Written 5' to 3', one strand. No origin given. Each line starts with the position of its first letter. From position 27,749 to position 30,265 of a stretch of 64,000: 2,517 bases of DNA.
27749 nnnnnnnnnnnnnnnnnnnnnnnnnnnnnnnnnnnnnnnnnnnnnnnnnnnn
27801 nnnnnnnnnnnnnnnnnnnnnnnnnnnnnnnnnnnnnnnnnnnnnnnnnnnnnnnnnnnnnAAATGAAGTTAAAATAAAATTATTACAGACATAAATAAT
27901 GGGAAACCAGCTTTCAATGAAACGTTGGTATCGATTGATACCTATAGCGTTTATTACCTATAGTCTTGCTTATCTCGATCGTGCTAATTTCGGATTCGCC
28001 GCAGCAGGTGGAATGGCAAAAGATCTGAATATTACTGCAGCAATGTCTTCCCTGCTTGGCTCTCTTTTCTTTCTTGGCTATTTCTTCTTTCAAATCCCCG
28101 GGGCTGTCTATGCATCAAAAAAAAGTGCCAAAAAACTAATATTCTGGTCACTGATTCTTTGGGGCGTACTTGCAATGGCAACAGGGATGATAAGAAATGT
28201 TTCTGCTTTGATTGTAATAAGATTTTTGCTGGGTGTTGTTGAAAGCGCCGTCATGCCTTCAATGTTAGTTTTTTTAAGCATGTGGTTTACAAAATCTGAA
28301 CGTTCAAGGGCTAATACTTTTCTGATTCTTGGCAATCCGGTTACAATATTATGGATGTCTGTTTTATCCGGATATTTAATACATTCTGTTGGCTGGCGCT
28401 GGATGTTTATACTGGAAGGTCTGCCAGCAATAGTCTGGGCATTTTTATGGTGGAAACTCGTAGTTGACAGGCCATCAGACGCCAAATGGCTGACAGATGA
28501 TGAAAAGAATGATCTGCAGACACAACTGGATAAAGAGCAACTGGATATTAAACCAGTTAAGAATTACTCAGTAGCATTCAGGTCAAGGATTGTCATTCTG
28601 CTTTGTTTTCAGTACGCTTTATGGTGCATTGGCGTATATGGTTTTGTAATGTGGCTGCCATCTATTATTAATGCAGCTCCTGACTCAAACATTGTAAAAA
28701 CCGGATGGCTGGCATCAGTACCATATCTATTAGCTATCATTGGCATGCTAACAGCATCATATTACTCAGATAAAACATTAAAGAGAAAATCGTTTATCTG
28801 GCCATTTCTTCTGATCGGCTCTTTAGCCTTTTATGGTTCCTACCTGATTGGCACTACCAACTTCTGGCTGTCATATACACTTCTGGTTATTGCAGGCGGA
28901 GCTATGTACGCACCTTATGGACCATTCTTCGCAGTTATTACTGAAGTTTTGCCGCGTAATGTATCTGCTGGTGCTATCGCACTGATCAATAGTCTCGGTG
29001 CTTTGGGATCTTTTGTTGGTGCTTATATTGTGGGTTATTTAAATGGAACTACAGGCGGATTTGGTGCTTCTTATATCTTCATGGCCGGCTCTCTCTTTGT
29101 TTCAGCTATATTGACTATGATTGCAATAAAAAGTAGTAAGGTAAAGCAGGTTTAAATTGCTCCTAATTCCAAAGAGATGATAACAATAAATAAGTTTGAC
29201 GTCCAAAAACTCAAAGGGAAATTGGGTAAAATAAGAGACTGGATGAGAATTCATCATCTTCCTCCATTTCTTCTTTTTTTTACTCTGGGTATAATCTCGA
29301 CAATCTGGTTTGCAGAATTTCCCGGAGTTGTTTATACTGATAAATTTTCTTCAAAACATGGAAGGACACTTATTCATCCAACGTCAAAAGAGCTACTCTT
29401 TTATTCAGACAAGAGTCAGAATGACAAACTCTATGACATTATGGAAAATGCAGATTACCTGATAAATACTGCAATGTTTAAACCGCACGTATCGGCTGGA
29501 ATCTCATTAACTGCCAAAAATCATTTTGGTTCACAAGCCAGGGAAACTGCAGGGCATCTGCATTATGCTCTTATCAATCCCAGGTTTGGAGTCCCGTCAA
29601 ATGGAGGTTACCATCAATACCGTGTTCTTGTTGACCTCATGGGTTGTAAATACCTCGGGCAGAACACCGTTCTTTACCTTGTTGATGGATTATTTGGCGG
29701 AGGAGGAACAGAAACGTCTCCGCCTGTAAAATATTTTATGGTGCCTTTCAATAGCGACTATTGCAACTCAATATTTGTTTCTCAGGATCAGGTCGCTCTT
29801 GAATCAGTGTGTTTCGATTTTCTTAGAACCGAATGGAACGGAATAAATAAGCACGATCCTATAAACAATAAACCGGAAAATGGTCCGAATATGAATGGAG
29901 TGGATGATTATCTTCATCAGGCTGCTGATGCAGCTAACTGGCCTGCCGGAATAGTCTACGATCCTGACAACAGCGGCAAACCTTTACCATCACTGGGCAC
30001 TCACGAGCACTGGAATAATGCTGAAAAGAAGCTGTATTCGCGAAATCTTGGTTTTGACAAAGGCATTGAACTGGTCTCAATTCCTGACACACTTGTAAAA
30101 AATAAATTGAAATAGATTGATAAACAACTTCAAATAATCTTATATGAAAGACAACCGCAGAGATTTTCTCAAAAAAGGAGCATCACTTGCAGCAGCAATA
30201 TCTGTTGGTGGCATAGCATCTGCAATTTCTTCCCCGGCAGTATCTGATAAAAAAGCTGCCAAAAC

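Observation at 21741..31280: Cytoplasmic-type sugar-acid enzymes all carry export leaders: candidate periplasmic oxidative sugar-acid route feeding kdgK-eda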

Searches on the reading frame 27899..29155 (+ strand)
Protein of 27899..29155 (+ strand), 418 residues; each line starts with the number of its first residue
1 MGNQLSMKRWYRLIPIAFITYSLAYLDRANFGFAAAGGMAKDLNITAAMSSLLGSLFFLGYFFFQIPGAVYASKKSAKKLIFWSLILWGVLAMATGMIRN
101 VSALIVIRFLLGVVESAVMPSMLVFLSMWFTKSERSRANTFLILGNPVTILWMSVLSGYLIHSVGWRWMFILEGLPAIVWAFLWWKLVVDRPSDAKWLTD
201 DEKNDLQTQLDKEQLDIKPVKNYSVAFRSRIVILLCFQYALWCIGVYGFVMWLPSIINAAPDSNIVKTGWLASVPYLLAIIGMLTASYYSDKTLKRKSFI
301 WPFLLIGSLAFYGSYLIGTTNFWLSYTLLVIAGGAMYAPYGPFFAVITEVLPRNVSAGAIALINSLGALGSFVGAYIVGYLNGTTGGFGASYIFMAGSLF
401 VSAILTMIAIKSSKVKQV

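Call 4: search_protein_families(library=pfam, proteins=[window:27899-29155:+], max_evalue=0.01)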
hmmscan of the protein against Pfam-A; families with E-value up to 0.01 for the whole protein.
window:27899-29155:+ (418 aa): 1 family
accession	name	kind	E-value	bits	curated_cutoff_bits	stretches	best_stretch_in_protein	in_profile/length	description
PF07690.21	MFS_1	-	6.8e-62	209.8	33.4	2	18-375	2-347/347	Major Facilitator Superfamily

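Call 9: search_protein_families(library=ncbifam, proteins=[window:27899-29155:+], max_evalue=0.01)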
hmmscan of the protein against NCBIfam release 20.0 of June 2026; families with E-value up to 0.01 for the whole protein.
window:27899-29155:+ (418 aa): 20 families
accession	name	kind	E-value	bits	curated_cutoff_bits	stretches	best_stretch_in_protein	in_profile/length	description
TIGR00893.1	2A0114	subfamily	1.6e-82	277.6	395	1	19-409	1-398/399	D-galactonate transporter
TIGR02332.1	HpaX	equivalog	1.8e-54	185.5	615.4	1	8-399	4-410/412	4-hydroxyphenylacetate permease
TIGR00881.1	2A0104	subfamily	2.7e-29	102.4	407.75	1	18-382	1-370/379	phosphoglycerate transporter protein PgtP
TIGR00895.1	2A0115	subfamily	3.3e-27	95.4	418.55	1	6-381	11-397/398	aromatic acid/H+ symport family MFS transporter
TIGR00894.1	2A0114euk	subfamily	3.4e-26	91.8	626.45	1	52-405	80-445/465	Na(+)-dependent inorganic phosphate cotransporter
NF008586.0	PRK11551.1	equivalog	8.9e-17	61.2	410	1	16-414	19-400/406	3-(3-hydroxy-phenyl)propionate transporter MhpT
TIGR00711.1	efflux_EmrB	subfamily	5.6e-12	45.2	230.2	2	71-183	59-175/485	DHA2 family efflux MFS transporter permease subunit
NF053517.1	HbztTptrPcaK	equivalog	7e-09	35.2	770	1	4-410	12-425/437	4-hydroxybenzoate transporter PcaK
NF008661.1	PRK11663.1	subfamily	8.9e-09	34.8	564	1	9-391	26-401/439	MFS transporter family glucose-6-phosphate receptor UhpC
TIGR00880.1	2_A_01_02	superfamily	1.3e-07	31.8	131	1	59-187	9-137/141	multidrug resistance protein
NF008963.0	PRK12307.1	equivalog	1.3e-07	31.1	637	1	41-410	46-407/426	MFS transporter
NF008314.0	PRK11102.1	equivalog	5.2e-06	26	303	1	39-188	36-185/396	Bcr/CflA family multidrug efflux MFS transporter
NF047787.1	PhglyTportPgtP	equivalog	2.6e-05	23.2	750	1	13-143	31-159/451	phosphoglycerate transporter PgtP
NF000089.1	qac_MFS_AB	exception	2.8e-05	23.1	900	1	6-179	14-185/514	QacA/B family quaternary ammonium compound efflux MFS transporter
TIGR00898.1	2A0119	subfamily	3.7e-05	22.7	550.75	1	51-187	129-262/506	cation transport protein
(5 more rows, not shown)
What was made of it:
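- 27899..29155 (+): ACS-type MFS organic-anion importer, nearest the D-galactonate transporter subfamily. Calls 4, 9.
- Checked: NCBIfam places 27899 nearest the D-galactonate transporter subfamily (call 9).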

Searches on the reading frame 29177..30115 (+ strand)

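Call 4: search_protein_families(library=pfam, proteins=[window:29177-30115:+], max_evalue=0.01)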
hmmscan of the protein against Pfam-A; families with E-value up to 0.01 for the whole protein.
window:29177-30115:+ (312 aa): 1 family
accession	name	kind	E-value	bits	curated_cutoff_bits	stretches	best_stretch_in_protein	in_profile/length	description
PF04015.17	DUF362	-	1.3e-09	38.9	24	1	82-214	89-200/200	Domain of unknown function (DUF362)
